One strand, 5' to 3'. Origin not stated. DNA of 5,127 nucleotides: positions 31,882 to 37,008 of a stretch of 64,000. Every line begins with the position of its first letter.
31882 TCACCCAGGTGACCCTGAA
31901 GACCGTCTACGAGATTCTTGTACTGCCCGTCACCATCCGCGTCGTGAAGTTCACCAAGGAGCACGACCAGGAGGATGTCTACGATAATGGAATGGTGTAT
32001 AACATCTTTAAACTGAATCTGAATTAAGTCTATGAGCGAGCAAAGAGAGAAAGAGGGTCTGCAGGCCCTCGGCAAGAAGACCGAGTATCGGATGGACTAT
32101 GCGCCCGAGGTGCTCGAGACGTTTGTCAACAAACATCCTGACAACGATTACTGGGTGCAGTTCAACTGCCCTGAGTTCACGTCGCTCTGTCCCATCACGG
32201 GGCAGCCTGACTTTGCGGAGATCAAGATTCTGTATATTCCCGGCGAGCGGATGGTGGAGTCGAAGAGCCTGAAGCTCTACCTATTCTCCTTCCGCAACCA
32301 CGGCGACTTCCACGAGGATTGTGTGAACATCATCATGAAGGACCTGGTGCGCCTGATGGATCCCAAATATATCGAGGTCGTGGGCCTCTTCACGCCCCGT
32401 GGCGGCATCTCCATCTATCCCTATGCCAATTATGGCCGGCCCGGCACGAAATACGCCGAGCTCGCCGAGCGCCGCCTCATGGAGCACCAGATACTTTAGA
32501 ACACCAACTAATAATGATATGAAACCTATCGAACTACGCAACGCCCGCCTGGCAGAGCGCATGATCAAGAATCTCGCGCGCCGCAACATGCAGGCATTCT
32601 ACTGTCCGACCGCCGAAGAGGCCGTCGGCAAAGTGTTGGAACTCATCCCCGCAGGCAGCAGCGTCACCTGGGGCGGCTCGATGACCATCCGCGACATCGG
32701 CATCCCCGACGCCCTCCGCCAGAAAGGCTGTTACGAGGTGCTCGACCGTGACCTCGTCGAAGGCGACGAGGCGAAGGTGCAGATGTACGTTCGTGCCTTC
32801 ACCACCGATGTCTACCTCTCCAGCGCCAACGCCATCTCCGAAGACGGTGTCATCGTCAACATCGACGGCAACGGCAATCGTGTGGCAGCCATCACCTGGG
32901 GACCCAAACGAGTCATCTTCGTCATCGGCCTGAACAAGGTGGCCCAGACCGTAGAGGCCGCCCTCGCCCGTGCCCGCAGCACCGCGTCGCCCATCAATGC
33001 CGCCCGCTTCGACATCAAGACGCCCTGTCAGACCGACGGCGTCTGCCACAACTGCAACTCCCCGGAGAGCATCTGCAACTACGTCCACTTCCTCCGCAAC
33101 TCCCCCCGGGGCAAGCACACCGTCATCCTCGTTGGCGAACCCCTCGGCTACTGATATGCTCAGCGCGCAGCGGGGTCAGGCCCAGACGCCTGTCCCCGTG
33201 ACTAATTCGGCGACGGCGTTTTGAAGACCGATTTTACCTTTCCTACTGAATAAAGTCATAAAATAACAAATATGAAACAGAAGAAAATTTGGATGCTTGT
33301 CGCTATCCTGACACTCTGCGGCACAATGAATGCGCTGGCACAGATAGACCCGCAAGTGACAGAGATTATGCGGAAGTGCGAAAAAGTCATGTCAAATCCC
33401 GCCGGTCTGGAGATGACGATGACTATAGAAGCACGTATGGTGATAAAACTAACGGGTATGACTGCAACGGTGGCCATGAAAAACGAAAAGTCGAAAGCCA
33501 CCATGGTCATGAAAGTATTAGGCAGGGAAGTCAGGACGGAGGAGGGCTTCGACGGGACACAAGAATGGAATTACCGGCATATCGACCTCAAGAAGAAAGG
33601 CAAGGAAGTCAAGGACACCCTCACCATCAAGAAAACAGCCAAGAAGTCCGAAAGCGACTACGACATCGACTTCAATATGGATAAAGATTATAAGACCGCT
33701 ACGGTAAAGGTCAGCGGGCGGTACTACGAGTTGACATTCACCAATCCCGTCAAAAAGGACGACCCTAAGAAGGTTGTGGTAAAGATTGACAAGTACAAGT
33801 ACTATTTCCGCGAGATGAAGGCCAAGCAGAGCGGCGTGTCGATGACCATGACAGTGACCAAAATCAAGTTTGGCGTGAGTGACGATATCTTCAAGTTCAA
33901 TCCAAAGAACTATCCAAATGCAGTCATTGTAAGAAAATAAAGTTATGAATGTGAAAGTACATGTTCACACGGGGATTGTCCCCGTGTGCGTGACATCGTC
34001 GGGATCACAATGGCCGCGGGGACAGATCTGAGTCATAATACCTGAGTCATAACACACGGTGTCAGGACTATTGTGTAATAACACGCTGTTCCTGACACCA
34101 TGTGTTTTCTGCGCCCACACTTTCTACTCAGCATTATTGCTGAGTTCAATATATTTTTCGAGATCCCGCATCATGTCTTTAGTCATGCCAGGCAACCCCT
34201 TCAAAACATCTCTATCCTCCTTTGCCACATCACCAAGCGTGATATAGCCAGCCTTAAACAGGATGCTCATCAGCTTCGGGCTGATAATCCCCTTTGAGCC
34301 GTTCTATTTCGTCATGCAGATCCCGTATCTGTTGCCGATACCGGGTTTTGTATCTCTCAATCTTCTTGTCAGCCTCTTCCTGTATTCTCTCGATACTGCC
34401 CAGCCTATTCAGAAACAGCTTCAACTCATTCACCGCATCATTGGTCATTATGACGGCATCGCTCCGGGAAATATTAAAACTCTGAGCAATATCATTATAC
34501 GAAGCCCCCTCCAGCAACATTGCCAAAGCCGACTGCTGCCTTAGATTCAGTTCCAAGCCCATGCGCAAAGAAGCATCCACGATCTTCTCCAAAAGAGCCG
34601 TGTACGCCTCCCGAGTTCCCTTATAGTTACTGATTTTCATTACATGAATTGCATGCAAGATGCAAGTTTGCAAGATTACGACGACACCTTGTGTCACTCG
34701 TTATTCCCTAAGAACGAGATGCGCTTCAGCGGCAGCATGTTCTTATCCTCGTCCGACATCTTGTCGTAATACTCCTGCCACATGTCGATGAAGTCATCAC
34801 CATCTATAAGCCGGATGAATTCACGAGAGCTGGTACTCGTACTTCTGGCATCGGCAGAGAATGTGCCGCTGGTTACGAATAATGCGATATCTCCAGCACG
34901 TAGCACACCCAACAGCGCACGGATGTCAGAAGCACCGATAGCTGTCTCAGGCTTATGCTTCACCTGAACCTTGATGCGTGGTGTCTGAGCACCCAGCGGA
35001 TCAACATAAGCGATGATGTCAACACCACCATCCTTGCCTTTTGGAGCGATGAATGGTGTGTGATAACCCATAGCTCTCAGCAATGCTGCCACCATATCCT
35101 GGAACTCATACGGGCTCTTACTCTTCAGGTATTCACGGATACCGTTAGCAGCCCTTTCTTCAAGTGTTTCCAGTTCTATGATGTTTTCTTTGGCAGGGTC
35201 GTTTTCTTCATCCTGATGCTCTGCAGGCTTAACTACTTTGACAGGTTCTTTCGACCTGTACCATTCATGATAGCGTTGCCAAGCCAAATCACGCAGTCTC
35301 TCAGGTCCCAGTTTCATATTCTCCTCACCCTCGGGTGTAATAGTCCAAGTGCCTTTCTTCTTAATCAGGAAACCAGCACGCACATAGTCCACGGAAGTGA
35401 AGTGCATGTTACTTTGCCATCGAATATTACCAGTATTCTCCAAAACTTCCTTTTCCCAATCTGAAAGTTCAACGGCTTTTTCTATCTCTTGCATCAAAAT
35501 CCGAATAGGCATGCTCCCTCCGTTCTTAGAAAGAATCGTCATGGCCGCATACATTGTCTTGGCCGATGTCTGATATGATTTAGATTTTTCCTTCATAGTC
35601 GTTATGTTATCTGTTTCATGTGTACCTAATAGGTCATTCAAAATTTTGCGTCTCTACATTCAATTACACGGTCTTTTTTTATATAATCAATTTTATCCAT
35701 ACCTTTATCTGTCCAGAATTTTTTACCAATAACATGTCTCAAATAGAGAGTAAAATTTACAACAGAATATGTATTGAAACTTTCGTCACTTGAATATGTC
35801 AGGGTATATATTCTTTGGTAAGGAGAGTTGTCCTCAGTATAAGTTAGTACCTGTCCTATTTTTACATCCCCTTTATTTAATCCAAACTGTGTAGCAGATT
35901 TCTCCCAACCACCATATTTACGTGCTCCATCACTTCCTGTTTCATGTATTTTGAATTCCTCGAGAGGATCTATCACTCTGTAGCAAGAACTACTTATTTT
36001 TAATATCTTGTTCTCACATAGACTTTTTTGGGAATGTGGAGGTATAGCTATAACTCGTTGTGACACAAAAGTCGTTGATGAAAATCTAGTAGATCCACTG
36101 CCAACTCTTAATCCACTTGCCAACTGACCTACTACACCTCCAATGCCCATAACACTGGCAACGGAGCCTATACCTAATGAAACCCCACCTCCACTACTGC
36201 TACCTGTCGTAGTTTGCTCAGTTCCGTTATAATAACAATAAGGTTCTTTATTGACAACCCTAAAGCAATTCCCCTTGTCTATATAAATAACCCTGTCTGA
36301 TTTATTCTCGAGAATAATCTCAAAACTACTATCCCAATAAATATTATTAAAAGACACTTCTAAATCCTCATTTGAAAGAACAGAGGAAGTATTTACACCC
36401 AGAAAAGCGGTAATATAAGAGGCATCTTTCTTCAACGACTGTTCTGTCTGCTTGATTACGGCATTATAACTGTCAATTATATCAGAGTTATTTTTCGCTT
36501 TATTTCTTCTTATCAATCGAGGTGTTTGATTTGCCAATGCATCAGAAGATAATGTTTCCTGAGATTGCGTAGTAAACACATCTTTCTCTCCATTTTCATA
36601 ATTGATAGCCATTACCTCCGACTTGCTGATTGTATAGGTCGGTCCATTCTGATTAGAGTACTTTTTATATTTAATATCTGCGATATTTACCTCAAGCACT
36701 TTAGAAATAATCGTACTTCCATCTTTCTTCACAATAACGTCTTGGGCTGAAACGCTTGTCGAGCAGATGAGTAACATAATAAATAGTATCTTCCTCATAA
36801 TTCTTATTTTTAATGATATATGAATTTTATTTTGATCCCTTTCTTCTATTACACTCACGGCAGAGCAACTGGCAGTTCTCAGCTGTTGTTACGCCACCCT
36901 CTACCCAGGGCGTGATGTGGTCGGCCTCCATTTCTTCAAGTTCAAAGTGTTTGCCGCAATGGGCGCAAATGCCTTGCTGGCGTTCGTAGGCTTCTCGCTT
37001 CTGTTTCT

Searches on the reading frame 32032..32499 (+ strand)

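Call 7: search_protein_families(library=pfam, proteins=[window:32032-32499:+], max_evalue=0.01)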
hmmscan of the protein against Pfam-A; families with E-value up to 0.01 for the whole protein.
window:32032-32499:+ (155 aa): 2 families
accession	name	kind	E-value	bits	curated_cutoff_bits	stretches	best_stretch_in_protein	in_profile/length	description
PF14489.11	QueF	-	1.7e-33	115.1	27.3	1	59-137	1-79/81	QueF-like protein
PF14819.11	QueF_N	-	4.5e-05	24.2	25.6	1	54-108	46-102/111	Nitrile reductase, 7-cyano-7-deazaguanine-reductase N-term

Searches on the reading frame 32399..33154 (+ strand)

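Call 7: search_protein_families(library=pfam, proteins=[window:32399-33154:+], max_evalue=0.01)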
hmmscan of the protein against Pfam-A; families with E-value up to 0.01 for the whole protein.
window:32399-33154:+ (251 aa): 1 family
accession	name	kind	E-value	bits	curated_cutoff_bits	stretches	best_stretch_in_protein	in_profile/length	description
PF02589.21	LUD_dom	-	4.3e-44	151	22.6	1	53-245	2-189/189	LUD domain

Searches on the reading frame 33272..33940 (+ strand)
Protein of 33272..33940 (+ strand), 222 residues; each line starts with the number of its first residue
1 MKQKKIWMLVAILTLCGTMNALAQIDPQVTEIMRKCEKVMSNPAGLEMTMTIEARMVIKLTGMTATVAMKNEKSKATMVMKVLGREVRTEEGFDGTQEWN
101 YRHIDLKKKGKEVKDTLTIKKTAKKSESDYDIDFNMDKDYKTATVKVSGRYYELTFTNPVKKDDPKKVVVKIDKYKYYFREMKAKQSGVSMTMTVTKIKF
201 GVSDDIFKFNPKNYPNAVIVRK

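Call 7: search_protein_families(library=pfam, proteins=[window:33272-33940:+], max_evalue=0.01)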
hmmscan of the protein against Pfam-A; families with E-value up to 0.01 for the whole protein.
window:33272-33940:+ (222 aa): 1 family
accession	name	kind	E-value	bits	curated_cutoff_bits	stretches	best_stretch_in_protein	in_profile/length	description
PF04597.19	Ribophorin_I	-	0.0058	16.2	25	1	102-195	8-101/437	Ribophorin I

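Call 12: search_protein_families(library=ncbifam, proteins=[window:33272-33940:+], max_evalue=0.01)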
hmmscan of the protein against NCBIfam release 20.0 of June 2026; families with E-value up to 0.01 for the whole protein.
window:33272-33940:+ (222 aa): 2 families
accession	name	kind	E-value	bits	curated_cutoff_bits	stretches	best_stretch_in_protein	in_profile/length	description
NF053572.1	LolA1_Flavo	equivalog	7.8e-12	45.3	100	1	5-219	2-210/214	outer membrane lipoprotein periplasmic chaperone LolA1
NF053579.1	LolA3_fam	equivalog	5.4e-07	29.4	83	1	1-87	1-85/232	LolA3 family protein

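Call 13: search_protein_families(library=phrogs, proteins=[window:33272-33940:+], max_evalue=0.01)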
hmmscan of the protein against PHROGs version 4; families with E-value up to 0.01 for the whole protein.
window:33272-33940:+ (222 aa): 0 families

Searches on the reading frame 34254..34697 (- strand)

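Call 7: search_protein_families(library=pfam, proteins=[window:34254-34697:-], max_evalue=0.01)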
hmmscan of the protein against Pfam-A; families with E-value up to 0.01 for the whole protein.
window:34254-34697:- (147 aa): 3 families
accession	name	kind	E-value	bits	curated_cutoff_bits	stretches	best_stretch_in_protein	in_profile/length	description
PF02796.21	HTH_7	-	0.0012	19.4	23.8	1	51-79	7-36/45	Helix-turn-helix domain of resolvase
PF07352.17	Phage_Mu_Gam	-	0.0013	19.2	28.3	1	101-137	17-53/149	Bacteriophage Mu Gam like protein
PF08281.18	Sigma70_r4_2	-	0.007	16.4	25.7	0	49-79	10-41/54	Sigma-70, region 4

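Call 12: search_protein_families(library=ncbifam, proteins=[window:34254-34697:-], max_evalue=0.01)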
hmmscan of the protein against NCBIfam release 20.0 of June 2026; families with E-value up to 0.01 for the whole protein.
window:34254-34697:- (147 aa): 0 families

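Call 13: search_protein_families(library=phrogs, proteins=[window:34254-34697:-], max_evalue=0.01)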
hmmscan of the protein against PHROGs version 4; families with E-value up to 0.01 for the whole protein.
window:34254-34697:- (147 aa): 3 families
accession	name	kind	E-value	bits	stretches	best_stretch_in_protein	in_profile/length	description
phrog_645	-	DNA, RNA and nucleotide metabolism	7.5e-05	23.9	1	48-139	21-122/196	Rnase E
phrog_491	-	DNA, RNA and nucleotide metabolism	0.001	19.8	1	101-135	33-67/176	Mu Gam-like end protection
phrog_3512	-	transcription regulation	0.0051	18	1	26-97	44-114/130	sigma factor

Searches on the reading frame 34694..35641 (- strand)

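Call 7: search_protein_families(library=pfam, proteins=[window:34694-35641:-], max_evalue=0.01)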
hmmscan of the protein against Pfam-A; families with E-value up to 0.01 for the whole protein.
window:34694-35641:- (315 aa): 3 families
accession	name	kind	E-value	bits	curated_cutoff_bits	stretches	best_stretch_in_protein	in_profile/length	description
PF04471.18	Mrr_cat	-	1.5e-22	80.3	21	1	174-287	3-114/115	Restriction endonuclease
PF14338.12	Mrr_N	-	3e-09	37.4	29.5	1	28-107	3-83/87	Mrr N-terminal domain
PF22722.2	NA-iREase1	-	3.4e-08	33.9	27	1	184-286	5-106/106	NACHT-associated inactive Restriction Endonuclease 1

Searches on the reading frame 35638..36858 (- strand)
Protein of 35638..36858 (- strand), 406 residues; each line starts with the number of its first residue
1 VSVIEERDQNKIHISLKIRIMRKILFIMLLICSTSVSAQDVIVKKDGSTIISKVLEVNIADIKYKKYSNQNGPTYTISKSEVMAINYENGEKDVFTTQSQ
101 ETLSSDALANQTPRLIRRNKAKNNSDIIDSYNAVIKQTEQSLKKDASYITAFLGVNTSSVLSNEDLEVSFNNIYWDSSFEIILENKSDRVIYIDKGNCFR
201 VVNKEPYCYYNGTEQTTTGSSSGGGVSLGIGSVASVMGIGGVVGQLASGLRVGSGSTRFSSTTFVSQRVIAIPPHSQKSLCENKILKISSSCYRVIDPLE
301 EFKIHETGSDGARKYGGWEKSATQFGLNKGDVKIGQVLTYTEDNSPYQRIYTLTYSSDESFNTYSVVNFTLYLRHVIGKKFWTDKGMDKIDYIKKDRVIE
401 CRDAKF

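Call 7: search_protein_families(library=pfam, proteins=[window:35638-36858:-], max_evalue=0.01)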
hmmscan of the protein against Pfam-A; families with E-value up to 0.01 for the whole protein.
window:35638-36858:- (406 aa): 0 families

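Call 12: search_protein_families(library=ncbifam, proteins=[window:35638-36858:-], max_evalue=0.01)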
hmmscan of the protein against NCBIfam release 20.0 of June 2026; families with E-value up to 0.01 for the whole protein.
window:35638-36858:- (406 aa): 1 family
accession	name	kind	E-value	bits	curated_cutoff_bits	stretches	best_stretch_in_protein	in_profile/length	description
NF047433.1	Lepto_7_Nterm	domain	0.00023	20.8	43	1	25-89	2-62/63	LA_0442/LA_0875 N-terminal domain-containing protein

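Call 13: search_protein_families(library=phrogs, proteins=[window:35638-36858:-], max_evalue=0.01)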
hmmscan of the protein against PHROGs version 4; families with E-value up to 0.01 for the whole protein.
window:35638-36858:- (406 aa): 0 families

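Call 120: search_protein_families(library=padloc, proteins=[window:35638-36858:-], max_evalue=0.001)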
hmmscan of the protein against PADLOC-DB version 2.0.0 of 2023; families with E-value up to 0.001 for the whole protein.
window:35638-36858:- (406 aa): 0 families
